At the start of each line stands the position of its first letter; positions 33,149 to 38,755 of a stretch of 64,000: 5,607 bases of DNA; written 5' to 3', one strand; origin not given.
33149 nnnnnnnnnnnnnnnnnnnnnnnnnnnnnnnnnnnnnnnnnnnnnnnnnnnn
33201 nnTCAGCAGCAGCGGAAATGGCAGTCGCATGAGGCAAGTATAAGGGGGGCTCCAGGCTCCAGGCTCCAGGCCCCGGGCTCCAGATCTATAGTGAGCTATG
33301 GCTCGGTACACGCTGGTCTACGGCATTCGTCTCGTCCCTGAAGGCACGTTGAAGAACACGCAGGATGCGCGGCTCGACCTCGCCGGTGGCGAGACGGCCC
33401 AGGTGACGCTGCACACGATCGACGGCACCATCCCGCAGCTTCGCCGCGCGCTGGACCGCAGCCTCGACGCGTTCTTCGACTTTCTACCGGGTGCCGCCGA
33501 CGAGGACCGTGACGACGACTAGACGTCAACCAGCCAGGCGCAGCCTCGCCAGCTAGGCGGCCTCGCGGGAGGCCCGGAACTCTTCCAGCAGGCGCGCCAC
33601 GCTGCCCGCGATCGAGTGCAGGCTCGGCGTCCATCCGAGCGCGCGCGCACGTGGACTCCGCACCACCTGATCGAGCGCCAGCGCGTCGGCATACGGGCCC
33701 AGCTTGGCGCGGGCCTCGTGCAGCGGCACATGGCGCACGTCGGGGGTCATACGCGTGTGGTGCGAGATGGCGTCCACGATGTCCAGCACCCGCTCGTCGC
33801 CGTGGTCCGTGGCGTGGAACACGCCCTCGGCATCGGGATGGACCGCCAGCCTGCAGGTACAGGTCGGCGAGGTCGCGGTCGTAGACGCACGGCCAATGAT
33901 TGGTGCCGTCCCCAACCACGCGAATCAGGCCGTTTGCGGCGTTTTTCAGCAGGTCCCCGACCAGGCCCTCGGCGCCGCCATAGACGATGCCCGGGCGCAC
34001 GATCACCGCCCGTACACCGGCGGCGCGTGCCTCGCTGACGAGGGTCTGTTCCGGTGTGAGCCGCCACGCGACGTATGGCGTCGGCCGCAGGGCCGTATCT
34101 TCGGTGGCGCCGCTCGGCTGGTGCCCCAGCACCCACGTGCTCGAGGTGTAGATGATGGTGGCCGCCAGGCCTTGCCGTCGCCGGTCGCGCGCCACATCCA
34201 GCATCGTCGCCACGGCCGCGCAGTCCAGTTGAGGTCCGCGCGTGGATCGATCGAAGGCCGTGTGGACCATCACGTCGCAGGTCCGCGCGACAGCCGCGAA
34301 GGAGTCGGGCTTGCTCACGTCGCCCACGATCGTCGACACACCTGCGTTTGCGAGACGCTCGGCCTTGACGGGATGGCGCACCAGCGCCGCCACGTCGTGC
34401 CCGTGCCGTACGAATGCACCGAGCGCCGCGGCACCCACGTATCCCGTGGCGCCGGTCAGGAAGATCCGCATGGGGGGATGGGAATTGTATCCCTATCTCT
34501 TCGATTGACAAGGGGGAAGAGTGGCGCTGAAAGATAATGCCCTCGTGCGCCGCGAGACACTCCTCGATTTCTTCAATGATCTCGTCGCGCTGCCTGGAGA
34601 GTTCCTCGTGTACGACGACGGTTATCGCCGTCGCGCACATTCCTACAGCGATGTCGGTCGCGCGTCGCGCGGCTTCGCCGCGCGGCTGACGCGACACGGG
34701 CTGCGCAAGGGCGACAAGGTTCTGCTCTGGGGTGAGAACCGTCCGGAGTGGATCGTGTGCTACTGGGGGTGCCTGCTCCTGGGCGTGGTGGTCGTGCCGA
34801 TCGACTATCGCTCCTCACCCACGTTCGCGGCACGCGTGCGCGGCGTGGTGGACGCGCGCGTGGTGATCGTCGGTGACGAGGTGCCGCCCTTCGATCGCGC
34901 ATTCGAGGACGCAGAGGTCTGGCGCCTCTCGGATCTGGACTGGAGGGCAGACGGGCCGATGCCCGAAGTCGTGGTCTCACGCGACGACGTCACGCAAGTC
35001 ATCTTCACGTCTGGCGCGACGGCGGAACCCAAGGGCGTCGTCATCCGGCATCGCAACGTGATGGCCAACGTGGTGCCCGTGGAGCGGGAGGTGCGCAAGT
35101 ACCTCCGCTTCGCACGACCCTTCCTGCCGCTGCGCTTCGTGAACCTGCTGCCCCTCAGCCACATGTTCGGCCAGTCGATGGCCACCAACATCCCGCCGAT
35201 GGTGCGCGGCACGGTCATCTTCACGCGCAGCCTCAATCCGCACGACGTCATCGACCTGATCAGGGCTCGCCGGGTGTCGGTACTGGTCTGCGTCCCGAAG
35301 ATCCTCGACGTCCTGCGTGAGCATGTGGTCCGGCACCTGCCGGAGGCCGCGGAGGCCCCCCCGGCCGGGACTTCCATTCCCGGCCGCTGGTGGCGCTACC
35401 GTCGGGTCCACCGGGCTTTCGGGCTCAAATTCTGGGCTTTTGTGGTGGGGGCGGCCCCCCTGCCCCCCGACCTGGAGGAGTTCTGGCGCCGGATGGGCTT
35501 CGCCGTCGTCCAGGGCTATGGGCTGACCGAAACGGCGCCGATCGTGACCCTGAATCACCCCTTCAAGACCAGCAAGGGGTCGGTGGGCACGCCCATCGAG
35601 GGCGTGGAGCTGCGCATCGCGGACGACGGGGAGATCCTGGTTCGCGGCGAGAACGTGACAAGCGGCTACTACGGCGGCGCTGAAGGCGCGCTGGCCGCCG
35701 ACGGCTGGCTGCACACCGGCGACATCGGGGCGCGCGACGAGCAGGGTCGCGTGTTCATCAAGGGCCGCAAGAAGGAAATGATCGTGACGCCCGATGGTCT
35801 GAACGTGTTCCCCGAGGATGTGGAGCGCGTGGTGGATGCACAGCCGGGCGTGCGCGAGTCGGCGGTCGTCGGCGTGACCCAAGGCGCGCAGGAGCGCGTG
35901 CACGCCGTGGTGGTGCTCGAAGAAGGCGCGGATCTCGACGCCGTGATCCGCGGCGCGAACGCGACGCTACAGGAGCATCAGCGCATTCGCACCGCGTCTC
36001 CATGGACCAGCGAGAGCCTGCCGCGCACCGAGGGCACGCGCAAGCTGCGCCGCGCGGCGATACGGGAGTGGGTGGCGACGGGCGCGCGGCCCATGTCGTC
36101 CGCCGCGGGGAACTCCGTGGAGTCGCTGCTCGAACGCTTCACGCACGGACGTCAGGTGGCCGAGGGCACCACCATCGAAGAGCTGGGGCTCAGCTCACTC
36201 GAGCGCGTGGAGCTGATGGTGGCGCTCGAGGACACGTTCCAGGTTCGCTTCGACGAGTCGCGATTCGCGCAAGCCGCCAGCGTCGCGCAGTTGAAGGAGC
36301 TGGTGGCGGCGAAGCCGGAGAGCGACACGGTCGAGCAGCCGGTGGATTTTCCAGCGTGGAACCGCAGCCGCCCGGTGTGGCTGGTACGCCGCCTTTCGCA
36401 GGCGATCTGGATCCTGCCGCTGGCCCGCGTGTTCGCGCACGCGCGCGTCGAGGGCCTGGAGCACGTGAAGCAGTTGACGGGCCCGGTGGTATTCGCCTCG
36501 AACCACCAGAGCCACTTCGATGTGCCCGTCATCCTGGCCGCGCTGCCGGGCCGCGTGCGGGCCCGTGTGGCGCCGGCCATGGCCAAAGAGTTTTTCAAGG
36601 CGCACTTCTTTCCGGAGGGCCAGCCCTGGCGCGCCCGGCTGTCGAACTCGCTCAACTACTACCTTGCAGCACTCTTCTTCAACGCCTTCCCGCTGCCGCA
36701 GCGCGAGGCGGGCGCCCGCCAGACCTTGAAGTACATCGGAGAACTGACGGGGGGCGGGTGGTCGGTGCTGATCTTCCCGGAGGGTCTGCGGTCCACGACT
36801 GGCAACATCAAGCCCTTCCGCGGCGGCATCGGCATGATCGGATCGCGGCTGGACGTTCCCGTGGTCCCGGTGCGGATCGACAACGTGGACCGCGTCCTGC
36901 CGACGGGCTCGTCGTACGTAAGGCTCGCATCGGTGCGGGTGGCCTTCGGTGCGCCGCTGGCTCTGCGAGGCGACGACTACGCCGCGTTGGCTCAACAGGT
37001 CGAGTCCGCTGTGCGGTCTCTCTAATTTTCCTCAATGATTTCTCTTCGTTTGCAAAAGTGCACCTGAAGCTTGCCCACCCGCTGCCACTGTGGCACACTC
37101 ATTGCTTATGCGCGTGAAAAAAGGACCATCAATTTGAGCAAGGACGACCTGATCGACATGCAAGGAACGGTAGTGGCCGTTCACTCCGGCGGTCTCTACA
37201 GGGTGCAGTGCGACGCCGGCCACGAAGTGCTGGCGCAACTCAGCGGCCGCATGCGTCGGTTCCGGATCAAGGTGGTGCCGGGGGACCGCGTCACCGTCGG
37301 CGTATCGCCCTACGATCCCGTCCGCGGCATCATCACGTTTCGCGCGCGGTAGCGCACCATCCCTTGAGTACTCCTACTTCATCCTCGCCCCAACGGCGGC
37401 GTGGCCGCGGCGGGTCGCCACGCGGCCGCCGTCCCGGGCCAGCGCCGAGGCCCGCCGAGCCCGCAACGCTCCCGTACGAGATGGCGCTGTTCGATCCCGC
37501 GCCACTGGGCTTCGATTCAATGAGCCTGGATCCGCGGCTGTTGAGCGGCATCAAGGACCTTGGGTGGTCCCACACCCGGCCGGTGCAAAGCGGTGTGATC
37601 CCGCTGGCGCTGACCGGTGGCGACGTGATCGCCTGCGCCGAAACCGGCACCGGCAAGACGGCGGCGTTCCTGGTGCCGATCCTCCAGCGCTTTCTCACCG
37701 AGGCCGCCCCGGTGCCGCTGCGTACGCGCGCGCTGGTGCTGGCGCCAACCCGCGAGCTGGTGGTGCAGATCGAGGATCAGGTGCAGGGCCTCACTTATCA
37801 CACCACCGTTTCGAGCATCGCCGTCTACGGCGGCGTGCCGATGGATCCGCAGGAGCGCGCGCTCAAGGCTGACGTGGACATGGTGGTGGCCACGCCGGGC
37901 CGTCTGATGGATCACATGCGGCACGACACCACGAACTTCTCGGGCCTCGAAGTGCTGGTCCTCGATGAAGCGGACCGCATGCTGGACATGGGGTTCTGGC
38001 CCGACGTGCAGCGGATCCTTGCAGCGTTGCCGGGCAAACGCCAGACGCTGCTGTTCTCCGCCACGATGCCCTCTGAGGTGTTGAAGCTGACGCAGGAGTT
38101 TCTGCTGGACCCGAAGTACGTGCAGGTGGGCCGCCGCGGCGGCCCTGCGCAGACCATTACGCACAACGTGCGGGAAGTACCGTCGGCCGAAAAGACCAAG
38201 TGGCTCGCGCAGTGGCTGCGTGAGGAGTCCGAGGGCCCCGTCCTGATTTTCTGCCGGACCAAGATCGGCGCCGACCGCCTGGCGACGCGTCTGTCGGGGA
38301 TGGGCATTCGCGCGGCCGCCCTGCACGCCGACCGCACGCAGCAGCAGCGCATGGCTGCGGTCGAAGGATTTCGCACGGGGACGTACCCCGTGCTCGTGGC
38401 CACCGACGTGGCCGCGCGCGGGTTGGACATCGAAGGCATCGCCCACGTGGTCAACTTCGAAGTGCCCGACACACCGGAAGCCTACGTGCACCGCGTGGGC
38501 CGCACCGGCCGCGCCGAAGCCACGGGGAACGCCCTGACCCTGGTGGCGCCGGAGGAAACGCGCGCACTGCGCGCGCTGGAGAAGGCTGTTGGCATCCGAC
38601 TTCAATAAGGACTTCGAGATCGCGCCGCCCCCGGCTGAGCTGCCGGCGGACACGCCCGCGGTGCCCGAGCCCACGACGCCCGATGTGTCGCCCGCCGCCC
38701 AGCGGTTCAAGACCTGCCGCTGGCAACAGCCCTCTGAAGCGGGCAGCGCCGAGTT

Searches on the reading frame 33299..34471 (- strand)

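Call 86: search_protein_families(library=pfam, proteins=[window:33299-34471:-], max_evalue=0.0001)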
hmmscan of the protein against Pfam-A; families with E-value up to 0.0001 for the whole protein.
window:33299-34471:- (391 aa): 6 families
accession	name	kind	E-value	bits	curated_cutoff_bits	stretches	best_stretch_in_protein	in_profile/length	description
PF01370.27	Epimerase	-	1.4e-20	74.2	20.9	1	3-208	1-224/240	NAD dependent epimerase/dehydratase family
PF13460.12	NAD_binding_10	-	1e-12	48.8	27.2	1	7-167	1-150/184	NAD(P)H-binding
PF05368.20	NmrA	-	5.1e-08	33.3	27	1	2-69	4-74/298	NmrA-like family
PF04321.23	RmlD_sub_bind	-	7.1e-06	25.7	27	1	1-188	1-178/287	RmlD substrate binding domain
PF01073.25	3Beta_HSD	-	1.5e-05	24.6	22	1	5-203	2-223/280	3-beta hydroxysteroid dehydrogenase/isomerase family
PF07993.18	NAD_binding_4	-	8.1e-05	22.3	20.1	0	5-168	1-210/258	Male sterility protein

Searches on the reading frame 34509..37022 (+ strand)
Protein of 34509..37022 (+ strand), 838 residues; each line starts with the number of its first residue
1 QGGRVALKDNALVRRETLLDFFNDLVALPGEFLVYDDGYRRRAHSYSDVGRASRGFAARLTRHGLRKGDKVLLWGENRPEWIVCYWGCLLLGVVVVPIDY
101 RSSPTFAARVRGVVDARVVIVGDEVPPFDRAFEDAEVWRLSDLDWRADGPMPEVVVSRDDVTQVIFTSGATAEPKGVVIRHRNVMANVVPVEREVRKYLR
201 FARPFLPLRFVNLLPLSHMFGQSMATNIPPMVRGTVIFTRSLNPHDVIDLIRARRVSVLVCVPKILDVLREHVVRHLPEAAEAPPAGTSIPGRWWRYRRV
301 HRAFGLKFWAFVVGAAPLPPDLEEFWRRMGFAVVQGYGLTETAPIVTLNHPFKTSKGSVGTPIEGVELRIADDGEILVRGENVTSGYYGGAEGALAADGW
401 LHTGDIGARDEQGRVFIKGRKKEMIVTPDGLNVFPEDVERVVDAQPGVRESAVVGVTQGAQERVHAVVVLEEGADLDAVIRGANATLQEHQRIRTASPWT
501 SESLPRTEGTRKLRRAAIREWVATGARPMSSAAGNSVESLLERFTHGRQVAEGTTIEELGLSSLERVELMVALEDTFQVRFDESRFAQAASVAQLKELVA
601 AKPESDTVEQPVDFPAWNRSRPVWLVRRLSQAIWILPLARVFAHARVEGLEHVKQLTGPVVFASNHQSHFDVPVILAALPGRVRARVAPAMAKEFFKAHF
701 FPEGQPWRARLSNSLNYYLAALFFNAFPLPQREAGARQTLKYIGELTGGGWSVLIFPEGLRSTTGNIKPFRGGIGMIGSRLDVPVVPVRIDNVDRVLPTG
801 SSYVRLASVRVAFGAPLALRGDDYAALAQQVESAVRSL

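Call 39: search_protein_families(library=pfam, proteins=[window:34509-37022:+], max_evalue=0.0001)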
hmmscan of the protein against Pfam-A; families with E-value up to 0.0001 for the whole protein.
window:34509-37022:+ (838 aa): 3 families
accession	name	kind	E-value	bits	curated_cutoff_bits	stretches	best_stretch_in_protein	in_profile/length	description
PF00501.34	AMP-binding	-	5.9e-66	223.3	29.9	1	35-388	16-384/384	AMP-binding enzyme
PF01553.26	Acyltransferase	-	2.2e-17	63.5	23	1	645-790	2-131/132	Acyltransferase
PF00550.31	PP-binding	-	5e-07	30.3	20.8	1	551-598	19-66/67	Phosphopantetheine attachment site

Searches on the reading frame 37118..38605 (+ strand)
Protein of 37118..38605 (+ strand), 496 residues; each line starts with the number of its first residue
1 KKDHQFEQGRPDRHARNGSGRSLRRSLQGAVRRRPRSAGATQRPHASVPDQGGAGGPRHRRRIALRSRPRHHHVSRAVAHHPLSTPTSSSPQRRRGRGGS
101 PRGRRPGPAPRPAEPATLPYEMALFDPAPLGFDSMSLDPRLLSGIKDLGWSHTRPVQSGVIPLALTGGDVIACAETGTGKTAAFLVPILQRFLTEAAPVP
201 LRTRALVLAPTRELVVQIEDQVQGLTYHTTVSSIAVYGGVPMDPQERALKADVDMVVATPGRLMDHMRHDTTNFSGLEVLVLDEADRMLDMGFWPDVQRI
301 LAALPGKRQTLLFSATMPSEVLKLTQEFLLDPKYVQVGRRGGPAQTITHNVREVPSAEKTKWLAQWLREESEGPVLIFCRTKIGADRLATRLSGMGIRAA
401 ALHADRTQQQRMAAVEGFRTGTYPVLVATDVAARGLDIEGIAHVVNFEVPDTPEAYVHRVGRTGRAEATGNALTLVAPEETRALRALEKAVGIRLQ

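Call 39: search_protein_families(library=pfam, proteins=[window:37118-38605:+], max_evalue=0.0001)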
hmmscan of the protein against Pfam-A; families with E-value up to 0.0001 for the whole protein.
window:37118-38605:+ (496 aa): 3 families
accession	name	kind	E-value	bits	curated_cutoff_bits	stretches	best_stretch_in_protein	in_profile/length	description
PF00270.35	DEAD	-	8.3e-47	159.5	26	1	154-322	1-165/167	DEAD/DEAH box helicase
PF00271.37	Helicase_C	-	1.6e-29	102.8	23.5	1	359-466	2-109/110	Helicase conserved C-terminal domain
PF04851.21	ResIII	-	9.3e-07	29.3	22.5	1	173-317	29-162/164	Type III restriction enzyme, res subunit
